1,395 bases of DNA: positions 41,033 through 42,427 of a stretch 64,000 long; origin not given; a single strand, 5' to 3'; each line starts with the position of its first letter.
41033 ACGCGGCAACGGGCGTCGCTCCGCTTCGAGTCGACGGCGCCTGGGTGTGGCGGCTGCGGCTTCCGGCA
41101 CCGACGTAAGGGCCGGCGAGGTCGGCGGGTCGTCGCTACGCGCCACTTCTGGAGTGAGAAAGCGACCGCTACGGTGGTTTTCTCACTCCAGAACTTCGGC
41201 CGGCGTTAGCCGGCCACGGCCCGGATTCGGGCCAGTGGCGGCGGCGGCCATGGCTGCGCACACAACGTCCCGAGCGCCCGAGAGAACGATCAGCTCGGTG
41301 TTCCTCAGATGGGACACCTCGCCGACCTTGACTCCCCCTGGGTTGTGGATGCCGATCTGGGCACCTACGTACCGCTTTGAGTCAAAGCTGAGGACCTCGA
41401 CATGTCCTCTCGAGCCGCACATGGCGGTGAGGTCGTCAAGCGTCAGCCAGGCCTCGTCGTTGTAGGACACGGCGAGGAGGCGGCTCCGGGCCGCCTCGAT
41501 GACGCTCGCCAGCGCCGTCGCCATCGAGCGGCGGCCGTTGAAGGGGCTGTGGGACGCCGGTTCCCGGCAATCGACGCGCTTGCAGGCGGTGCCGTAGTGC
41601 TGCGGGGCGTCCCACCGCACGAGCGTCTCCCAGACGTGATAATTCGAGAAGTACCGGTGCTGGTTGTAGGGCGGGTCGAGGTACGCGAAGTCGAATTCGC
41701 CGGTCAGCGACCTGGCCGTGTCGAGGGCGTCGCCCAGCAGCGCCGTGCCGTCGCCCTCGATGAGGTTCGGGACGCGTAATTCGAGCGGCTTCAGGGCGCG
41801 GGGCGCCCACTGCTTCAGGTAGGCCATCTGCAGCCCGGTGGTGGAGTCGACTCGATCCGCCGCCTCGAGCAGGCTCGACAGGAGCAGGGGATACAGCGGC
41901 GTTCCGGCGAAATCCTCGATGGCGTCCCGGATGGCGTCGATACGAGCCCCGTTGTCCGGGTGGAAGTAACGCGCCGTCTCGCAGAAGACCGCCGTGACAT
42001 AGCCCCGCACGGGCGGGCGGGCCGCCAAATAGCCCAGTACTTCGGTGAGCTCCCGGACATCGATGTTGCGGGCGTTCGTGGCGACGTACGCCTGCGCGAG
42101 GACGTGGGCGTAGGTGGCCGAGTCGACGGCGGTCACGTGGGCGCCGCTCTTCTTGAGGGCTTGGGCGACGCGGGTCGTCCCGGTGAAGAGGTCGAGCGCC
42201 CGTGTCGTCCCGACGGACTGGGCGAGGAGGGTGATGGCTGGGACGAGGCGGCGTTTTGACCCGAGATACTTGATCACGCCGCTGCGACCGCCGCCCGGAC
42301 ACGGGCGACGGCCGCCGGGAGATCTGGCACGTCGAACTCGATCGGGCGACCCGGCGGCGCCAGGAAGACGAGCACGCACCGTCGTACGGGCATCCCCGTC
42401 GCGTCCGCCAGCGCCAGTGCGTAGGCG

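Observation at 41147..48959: AdnA-AdnB helicase-nuclease genes translationally coupled to a Dam-type N6-adenine methyltransferase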

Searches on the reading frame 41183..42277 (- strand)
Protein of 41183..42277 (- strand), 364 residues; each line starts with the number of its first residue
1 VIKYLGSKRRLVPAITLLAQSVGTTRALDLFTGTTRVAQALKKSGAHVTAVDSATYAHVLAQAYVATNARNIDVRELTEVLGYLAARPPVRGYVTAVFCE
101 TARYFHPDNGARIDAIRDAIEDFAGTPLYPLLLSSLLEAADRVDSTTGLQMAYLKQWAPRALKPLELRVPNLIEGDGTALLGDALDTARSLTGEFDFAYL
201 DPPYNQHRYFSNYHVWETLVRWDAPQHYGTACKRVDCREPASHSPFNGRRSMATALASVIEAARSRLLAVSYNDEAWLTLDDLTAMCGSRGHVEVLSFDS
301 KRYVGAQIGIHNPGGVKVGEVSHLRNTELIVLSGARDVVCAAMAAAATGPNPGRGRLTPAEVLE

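Call 7: search_protein_families(library=pfam, proteins=[window:41183-42277:-], max_evalue=0.01)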
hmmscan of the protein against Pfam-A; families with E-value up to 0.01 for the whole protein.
window:41183-42277:- (364 aa): 3 families
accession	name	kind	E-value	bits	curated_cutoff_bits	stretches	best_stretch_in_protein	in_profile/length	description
PF02086.21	MethyltransfD12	-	1.8e-32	113.5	22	1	4-234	1-215/253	D12 class N6 adenine-specific DNA methyltransferase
PF03602.21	Cons_hypoth95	-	0.00036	20.7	24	0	182-209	98-128/182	Conserved hypothetical protein 95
PF13649.12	Methyltransf_25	-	0.0091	17.1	27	0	28-106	2-78/97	Methyltransferase domain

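Call 8: search_protein_families(library=ncbifam, proteins=[window:41183-42277:-], max_evalue=0.001)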
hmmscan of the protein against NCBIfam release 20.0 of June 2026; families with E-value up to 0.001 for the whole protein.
window:41183-42277:- (364 aa): 0 families

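Call 9: search_protein_families(library=padloc, proteins=[window:41183-42277:-], max_evalue=0.001)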
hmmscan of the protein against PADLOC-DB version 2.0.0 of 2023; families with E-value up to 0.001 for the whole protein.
window:41183-42277:- (364 aa): 12 families
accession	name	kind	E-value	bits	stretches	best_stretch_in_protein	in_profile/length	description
PDLC03298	MTase_II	-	9.2e-138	457.2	1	1-340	1-342/362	Type II methyltransferase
PDLC03257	MTase_II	-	2e-50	170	1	1-305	12-321/343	Type II methyltransferase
PDLC03287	MTase_II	-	9.5e-35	118.5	1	3-292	2-304/646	Type II methyltransferase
PDLC03342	MTase_II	-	1.4e-33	114.5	1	2-309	25-359/383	Type II methyltransferase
PDLC03345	MTase_II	-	3.4e-30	102.9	1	2-308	23-378/581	Type II methyltransferase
PDLC03720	oMTase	-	6.3e-25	86.5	1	24-308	29-308/326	orphan methyltransferase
PDLC03373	MTase_II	-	9.1e-25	85.8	1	3-277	10-283/339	Type II methyltransferase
PDLC03292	MTase_II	-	8.5e-17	58.6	1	4-282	83-358/722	Type II methyltransferase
PDLC03372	MTase_II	-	1.6e-15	55.7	1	102-304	34-230/259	Type II methyltransferase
PDLC03261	MTase_II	-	2.1e-13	47.4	1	3-307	312-624/643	Type II methyltransferase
PDLC04134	mad2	-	7.9e-07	26.2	1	10-207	278-370/492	mads_2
PDLC03385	MTase_II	-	2.3e-05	21.9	1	2-123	9-123/336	Type II methyltransferase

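Call 12: find_homologous_proteins(query=window:41183-42277:-, max_evalue=1e-10)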
Query window:41183-42277:- (364 aa): 8000 proteins with E <= 1e-10 among 8000 candidates; the best 120 are listed.
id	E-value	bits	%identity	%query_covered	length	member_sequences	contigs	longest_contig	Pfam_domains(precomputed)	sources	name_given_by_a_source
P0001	3.8e-224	761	93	100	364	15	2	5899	PF02086.22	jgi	jgi:adenine-specific DNA-methyltransferase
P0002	4.8e-183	626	80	95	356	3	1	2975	PF02086.22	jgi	jgi:adenine-specific DNA-methyltransferase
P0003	1.8e-182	624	80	95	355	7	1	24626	PF02086.22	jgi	-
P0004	1.5e-180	618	80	95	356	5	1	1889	PF03602.22,PF02086.22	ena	-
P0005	7.7e-178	609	79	95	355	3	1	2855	PF03602.22,PF02086.22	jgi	-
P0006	3.8e-174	597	77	95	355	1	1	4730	PF02086.22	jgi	-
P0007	1.2e-172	592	76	94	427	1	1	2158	PF02086.22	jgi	jgi:adenine-specific DNA-methyltransferase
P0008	1.5e-172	592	76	96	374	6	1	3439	PF02086.22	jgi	jgi:adenine-specific DNA-methyltransferase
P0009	1.9e-172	591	78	95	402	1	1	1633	PF02086.22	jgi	jgi:adenine-specific DNA-methyltransferase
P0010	9.3e-172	589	77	93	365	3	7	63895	PF02086.22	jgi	jgi:adenine-specific DNA-methyltransferase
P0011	5.6e-171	586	75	97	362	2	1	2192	PF02086.22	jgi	jgi:adenine-specific DNA-methyltransferase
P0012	3.3e-170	584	72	99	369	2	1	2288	PF02086.22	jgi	jgi:adenine-specific DNA-methyltransferase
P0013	8.9e-169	579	75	93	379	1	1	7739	PF02086.22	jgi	-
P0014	4.5e-168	577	75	93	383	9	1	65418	PF02086.22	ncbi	ncbi:MAG: DNA adenine methylase [Acidimicrobiales bacterium]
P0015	1.2e-166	572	74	93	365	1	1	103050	PF02086.22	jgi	jgi:adenine-specific DNA-methyltransferase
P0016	1.1e-164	566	73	96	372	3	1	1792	PF02086.22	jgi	jgi:adenine-specific DNA-methyltransferase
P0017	1.3e-164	565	73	93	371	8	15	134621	PF02086.22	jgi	jgi:adenine-specific DNA-methyltransferase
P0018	2.7e-164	564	74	95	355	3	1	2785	PF02086.22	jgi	-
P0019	1.0e-161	556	73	92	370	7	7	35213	PF02086.22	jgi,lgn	jgi:adenine-specific DNA-methyltransferase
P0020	2.3e-157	542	72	92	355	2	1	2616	PF02086.22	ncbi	-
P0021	1.8e-156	539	78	82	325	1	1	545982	PF02086.22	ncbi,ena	-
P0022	1.8e-154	532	68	96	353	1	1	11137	PF02086.22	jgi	jgi:adenine-specific DNA-methyltransferase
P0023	6.4e-153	527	70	92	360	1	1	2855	PF02086.22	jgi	jgi:adenine-specific DNA-methyltransferase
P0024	1.6e-151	522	68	95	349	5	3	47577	PF02086.22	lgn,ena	-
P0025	8.1e-150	517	69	92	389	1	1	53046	PF02086.22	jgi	jgi:adenine-specific DNA-methyltransferase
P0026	5.8e-149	514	66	98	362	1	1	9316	PF02086.22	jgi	jgi:adenine-specific DNA-methyltransferase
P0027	2.7e-144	499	66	92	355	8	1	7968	PF02086.22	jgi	jgi:adenine-specific DNA-methyltransferase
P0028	1.1e-143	497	68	90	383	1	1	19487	PF02086.22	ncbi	-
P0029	2.1e-143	496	67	93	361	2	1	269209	PF02086.22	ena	-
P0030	4.8e-143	495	66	96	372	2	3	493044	PF02086.22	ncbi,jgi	ncbi:MAG: DNA adenine methylase [Acidimicrobiales bacterium]|jgi:adenine-specific DNA-methyltransfer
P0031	9.7e-143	494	66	92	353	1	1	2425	PF02086.22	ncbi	-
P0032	1.2e-142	493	65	95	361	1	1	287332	PF02086.22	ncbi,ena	-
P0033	2.4e-142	492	65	93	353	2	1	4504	PF02086.22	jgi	jgi:adenine-specific DNA-methyltransferase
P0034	2.5e-142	492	63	96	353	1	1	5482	PF02086.22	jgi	jgi:adenine-specific DNA-methyltransferase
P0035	3.5e-142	492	65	92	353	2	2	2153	PF02086.22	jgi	jgi:adenine-specific DNA-methyltransferase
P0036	4.0e-142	492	64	93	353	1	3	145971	PF02086.22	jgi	jgi:adenine-specific DNA-methyltransferase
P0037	7.1e-142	491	66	92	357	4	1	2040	PF02086.22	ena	-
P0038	8.0e-142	491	64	98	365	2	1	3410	PF02086.22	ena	-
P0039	9.1e-142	490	64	92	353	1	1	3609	PF02086.22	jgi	jgi:adenine-specific DNA-methyltransferase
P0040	1.0e-141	490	66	95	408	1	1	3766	PF02086.22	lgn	-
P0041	1.1e-141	490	65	95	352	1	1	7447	PF02086.22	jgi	-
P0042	1.4e-141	490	66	94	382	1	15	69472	PF02086.22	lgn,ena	-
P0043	1.5e-141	490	65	100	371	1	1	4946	PF02086.22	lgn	-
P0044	2.3e-141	489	63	95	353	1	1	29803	PF02086.22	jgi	jgi:adenine-specific DNA-methyltransferase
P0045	2.5e-141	489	65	96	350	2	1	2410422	PF02086.22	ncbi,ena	-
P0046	3.0e-141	489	66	93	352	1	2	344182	PF02086.22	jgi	jgi:adenine-specific DNA-methyltransferase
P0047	3.1e-141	489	66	93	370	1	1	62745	PF02086.22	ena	-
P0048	3.5e-141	488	66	94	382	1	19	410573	PF02086.22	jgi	jgi:adenine-specific DNA-methyltransferase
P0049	5.8e-141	488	66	93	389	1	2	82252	PF02086.22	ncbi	ncbi:MAG: DNA adenine methylase [Acidimicrobiales bacterium]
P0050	5.9e-141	488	65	93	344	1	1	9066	PF02086.22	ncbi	-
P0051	1.1e-140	487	64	96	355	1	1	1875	PF02086.22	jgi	jgi:adenine-specific DNA-methyltransferase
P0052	1.4e-140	486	64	92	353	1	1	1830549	PF02086.22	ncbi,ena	-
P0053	2.0e-140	486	65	93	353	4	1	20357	PF02086.22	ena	-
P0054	2.1e-140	486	62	97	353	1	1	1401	PF02086.22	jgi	jgi:adenine-specific DNA-methyltransferase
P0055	2.3e-140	486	64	93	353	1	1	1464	PF02086.22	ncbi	-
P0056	2.3e-140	486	64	93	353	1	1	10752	PF02086.22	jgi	jgi:adenine-specific DNA-methyltransferase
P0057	2.7e-140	485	64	95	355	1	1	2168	PF02086.22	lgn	-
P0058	2.8e-140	485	67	91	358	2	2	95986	PF02086.22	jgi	-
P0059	3.4e-140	485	66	93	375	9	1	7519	PF02086.22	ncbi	-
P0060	4.8e-140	485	65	95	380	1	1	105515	PF02086.22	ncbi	ncbi:MAG: DNA adenine methylase [Acidimicrobiales bacterium]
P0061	8.4e-140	484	64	92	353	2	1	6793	PF02086.22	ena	-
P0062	9.5e-140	484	64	92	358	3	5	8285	PF02086.22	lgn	-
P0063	1.0e-139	484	65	92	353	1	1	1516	PF02086.22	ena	-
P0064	1.3e-139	483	64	93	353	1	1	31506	PF02086.22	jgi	jgi:adenine-specific DNA-methyltransferase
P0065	1.5e-139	483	64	95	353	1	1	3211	PF02086.22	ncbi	-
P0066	1.5e-139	483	62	92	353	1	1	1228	PF02086.22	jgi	jgi:adenine-specific DNA-methyltransferase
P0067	1.6e-139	483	62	97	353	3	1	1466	PF02086.22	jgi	jgi:adenine-specific DNA-methyltransferase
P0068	1.8e-139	483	63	93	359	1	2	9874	PF02086.22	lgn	-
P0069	1.9e-139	483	63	93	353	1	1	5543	PF02086.22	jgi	jgi:adenine-specific DNA-methyltransferase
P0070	1.9e-139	483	64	96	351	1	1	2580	PF02086.22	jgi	jgi:adenine-specific DNA-methyltransferase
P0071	2.1e-139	483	66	93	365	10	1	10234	PF02086.22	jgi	jgi:adenine-specific DNA-methyltransferase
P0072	2.1e-139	483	63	97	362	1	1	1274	PF02086.22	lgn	-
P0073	2.2e-139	483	64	93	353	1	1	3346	PF02086.22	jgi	-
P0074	2.3e-139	482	63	93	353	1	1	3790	PF02086.22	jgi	jgi:adenine-specific DNA-methyltransferase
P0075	2.4e-139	482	64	95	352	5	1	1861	PF02086.22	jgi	jgi:adenine-specific DNA-methyltransferase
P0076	2.5e-139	482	65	92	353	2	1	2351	PF02086.22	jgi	jgi:adenine-specific DNA-methyltransferase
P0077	2.6e-139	482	65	93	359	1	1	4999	PF02086.22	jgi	jgi:adenine-specific DNA-methyltransferase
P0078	3.2e-139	482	62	93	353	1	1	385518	PF02086.22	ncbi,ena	-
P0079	3.2e-139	482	63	94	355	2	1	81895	PF02086.22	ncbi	ncbi:MAG: DNA adenine methylase [Acidimicrobiales bacterium]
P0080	3.3e-139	482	63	93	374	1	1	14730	PF02086.22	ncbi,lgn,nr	ncbi:MAG TPA: DNA adenine methylase [Solirubrobacteraceae bacterium]|nr:DNA adenine methylase [Solir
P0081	3.4e-139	482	63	96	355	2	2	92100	PF02086.22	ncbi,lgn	ncbi:MAG: adenine-specific DNA-methyltransferase [Acidimicrobiaceae bacterium]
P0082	3.6e-139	482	64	93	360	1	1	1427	PF02086.22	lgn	-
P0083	3.8e-139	482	64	97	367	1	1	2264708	PF02086.22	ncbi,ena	-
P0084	4.1e-139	482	64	92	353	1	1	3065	PF02086.22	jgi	jgi:adenine-specific DNA-methyltransferase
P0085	4.1e-139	482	63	93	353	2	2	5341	PF02086.22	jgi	jgi:adenine-specific DNA-methyltransferase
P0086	4.1e-139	482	63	95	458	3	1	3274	PF02086.22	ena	-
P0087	4.4e-139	482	65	93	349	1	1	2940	PF02086.22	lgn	-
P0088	4.4e-139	481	64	92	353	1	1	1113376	PF02086.22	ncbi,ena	-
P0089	4.4e-139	481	64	92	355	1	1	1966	PF02086.22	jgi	jgi:adenine-specific DNA-methyltransferase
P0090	4.5e-139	481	67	92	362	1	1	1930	PF02086.22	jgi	jgi:adenine-specific DNA-methyltransferase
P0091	5.0e-139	481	64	93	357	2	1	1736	PF02086.22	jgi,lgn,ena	-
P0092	5.0e-139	481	63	93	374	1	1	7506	PF02086.22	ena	-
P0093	5.2e-139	481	63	92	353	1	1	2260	PF02086.22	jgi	jgi:adenine-specific DNA-methyltransferase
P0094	5.3e-139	481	64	94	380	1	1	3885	PF02086.22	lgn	-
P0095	6.0e-139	481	62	95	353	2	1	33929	PF02086.22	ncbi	ncbi:MAG TPA: DNA adenine methylase [Acidimicrobiia bacterium]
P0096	6.1e-139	481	63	95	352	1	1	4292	PF02086.22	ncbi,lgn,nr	ncbi:MAG: DNA adenine methylase [Actinomycetota bacterium]|nr:DNA adenine methylase [Actinomycetota 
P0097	6.5e-139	481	66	92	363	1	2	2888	PF02086.22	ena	-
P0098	6.7e-139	481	61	96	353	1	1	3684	PF02086.22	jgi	jgi:adenine-specific DNA-methyltransferase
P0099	6.7e-139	481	65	92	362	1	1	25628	PF02086.22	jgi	jgi:adenine-specific DNA-methyltransferase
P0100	7.6e-139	481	63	97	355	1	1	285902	PF02086.22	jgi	jgi:adenine-specific DNA-methyltransferase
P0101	9.6e-139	480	63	95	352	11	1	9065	PF02086.22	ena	-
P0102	9.9e-139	480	63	93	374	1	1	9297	PF02086.22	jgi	-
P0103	1.0e-138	480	64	95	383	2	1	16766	PF02086.22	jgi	jgi:adenine-specific DNA-methyltransferase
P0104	1.1e-138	480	64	92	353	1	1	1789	PF02086.22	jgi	jgi:adenine-specific DNA-methyltransferase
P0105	1.2e-138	480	63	93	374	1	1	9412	PF02086.22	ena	-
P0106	1.2e-138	480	64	92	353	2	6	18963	PF02086.22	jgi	jgi:adenine-specific DNA-methyltransferase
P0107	1.3e-138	480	64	92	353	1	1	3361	PF02086.22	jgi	jgi:adenine-specific DNA-methyltransferase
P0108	1.5e-138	480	62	98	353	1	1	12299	PF02086.22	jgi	jgi:adenine-specific DNA-methyltransferase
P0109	1.6e-138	480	63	92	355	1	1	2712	PF02086.22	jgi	jgi:adenine-specific DNA-methyltransferase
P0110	1.7e-138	480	62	95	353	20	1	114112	PF02086.22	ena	-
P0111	1.8e-138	479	64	93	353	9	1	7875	PF02086.22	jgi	jgi:adenine-specific DNA-methyltransferase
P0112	2.0e-138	479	64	92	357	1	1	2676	PF02086.22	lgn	-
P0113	2.1e-138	479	63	96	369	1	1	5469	PF02086.22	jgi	jgi:adenine-specific DNA-methyltransferase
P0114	2.1e-138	479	63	96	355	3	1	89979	PF02086.22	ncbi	ncbi:MAG: adenine-specific DNA-methyltransferase [Acidimicrobiaceae bacterium]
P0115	2.3e-138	479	63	95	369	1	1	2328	PF02086.22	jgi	jgi:adenine-specific DNA-methyltransferase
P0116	2.3e-138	479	63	97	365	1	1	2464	PF02086.22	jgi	jgi:adenine-specific DNA-methyltransferase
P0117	2.5e-138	479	63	95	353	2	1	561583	PF02086.22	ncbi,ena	-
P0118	2.6e-138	479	63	95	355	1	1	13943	PF02086.22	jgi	jgi:adenine-specific DNA-methyltransferase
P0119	2.6e-138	479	64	93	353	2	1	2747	PF02086.22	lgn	-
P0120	2.8e-138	479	61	97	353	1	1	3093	PF02086.22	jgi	jgi:adenine-specific DNA-methyltransferase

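Call 13: find_encoding_contigs(protein=P0045, flank=10000, max_places=2)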
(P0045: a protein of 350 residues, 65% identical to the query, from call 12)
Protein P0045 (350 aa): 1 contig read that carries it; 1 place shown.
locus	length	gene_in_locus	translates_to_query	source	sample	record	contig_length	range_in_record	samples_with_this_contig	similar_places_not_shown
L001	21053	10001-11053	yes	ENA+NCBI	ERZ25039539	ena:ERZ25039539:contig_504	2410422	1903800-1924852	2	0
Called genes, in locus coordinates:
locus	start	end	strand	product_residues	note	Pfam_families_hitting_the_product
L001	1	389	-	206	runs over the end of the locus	PF12146:Hydrolase_4, PF20408:Abhydrolase_11 (weak), PF00561:Abhydrolase_1 (faint), PF12697:Abhydrolase_6 (faint)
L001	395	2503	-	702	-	PF02897:Peptidase_S9_N, PF00326:Peptidase_S9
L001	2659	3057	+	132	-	PF01502:PRA-CH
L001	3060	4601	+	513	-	PF04715:, PF00425:Chorismate_bind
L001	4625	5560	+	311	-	PF01571:GCV_T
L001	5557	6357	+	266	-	PF00218:IGPS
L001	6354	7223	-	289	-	PF14378:PAP2_3, PF01569:PAP2 (weak)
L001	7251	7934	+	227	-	PF00697:PRAI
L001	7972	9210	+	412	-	PF00291:PALP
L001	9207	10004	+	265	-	PF00290:Trp_syntA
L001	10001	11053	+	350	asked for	PF02086:MethyltransfD12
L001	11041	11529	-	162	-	PF13473:Cupredoxin_1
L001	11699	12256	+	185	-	PF04542:Sigma70_r2, PF08281:Sigma70_r4_2, PF04545:Sigma70_r4 (weak)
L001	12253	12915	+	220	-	-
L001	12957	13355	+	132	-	-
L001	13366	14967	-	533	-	PF00083:Sugar_tr, PF07690:MFS_1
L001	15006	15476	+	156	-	PF08534:Redoxin, PF00578:AhpC-TSA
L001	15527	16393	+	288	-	PF00106:adh_short, PF08659:KR, PF01370:Epimerase, PF13561:adh_short_C2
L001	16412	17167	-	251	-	PF00106:adh_short, PF13561:adh_short_C2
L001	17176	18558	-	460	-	PF01039:Carboxyl_trans, PF03255:ACCA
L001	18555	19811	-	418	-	PF00109:ketoacyl-synt, PF00108:Thiolase_N (weak), PF02801:Ketoacyl-synt_C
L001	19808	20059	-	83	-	PF14573:PP-binding_2, PF00550:PP-binding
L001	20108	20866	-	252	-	PF00106:adh_short, PF08659:KR, PF13561:adh_short_C2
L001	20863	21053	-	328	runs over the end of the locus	PF08545:ACP_syn_III, PF08541:ACP_syn_III_C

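Call 14: find_encoding_contigs(protein=P0080, flank=10000, max_places=2)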
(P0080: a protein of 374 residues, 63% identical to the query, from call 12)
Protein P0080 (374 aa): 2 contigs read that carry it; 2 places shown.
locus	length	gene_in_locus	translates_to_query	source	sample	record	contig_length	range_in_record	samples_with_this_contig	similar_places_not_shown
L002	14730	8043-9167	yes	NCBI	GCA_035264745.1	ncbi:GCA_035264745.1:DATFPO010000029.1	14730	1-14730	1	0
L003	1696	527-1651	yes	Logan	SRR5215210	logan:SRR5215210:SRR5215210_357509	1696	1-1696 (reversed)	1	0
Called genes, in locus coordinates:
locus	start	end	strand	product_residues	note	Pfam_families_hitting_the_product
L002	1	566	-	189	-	PF00923:TAL_FSA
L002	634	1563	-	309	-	PF00809:Pterin_bind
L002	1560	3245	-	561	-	PF00890:FAD_binding_2 (faint), PF01266:DAO, PF12831:FAD_oxidored (weak), PF16901:DAO_C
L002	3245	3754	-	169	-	PF00881:Nitroreductase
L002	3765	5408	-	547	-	PF00890:FAD_binding_2 (faint), PF01266:DAO (faint), PF07992:Pyr_redox_2 (faint), PF00732:GMC_oxred_N, PF05199:GMC_oxred_C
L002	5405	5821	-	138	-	-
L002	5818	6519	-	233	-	PF00392:GntR, PF07840:FadR_C (weak), PF07729:FCD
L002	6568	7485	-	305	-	PF01904:DUF72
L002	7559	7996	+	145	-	PF00583:Acetyltransf_1, PF13673:Acetyltransf_10 (weak), PF13508:Acetyltransf_7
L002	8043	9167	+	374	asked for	PF02086:MethyltransfD12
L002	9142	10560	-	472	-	PF02233:PNTB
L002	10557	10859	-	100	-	PF12769:PNTB_4TM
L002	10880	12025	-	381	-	PF05222:AlaDh_PNT_N, PF01262:AlaDh_PNT_C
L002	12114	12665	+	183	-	PF01923:Cob_adeno_trans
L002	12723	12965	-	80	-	-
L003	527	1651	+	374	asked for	PF02086:MethyltransfD12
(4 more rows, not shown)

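Call 15: find_encoding_contigs(protein=P0003, flank=10000, max_places=1)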
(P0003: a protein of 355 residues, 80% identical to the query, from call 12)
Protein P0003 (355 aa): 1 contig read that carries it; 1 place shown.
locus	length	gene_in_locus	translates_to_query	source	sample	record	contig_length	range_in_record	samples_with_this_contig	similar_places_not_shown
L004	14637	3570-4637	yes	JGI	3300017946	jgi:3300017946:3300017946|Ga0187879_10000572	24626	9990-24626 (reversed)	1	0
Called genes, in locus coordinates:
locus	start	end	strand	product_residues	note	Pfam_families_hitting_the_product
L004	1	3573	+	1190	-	?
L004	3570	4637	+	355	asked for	PF02086:MethyltransfD12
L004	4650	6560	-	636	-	-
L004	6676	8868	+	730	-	PF00270:DEAD (faint), PF13307:Helicase_C_2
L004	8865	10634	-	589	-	PF00355:Rieske, PF13806:Rieske_2, PF22543:Rieske_4 (weak)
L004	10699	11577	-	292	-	PF03193:RsgA_GTPase (faint), PF00009:GTP_EFTU (faint), PF00350:Dynamin_N (faint), PF01926:MMR_HSR1, PF02421:FeoB_N, PF07650:KH_2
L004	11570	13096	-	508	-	PF01595:CNNM, PF00571:CBS (weak), PF03471:CorC_HlyC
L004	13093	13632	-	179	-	PF02130:YbeY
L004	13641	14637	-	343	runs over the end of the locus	PF02562:PhoH, PF13245:AAA_19 (weak), PF13604:AAA_30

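Call 16: find_encoding_contigs(protein=P0021, flank=10000, max_places=1)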
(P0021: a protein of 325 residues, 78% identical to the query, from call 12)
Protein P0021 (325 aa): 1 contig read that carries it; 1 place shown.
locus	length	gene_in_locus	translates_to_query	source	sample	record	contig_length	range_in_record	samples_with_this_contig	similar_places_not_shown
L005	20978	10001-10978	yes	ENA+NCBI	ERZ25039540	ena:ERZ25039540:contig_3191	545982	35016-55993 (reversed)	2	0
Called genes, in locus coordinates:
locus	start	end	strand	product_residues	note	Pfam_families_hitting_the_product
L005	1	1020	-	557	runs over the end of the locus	PF17391:Urocanase_N, PF01175:Urocanase, PF17392:Urocanase_C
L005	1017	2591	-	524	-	PF00221:Lyase_aromatic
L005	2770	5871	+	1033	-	PF12705:PDDEXK_1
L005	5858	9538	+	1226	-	-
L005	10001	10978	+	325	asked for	PF02086:MethyltransfD12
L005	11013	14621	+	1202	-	PF12773:DZR, PF13240:Zn_Ribbon_1 (faint), PF00211:Guanylate_cyc, PF13191:AAA_16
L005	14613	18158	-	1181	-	PF12773:DZR, PF13240:Zn_Ribbon_1 (weak), PF00211:Guanylate_cyc, PF13191:AAA_16, PF07719:TPR_2 (faint), PF00515:TPR_1 (faint), PF13424:TPR_12 (weak)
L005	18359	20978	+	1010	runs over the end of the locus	PF03704:BTAD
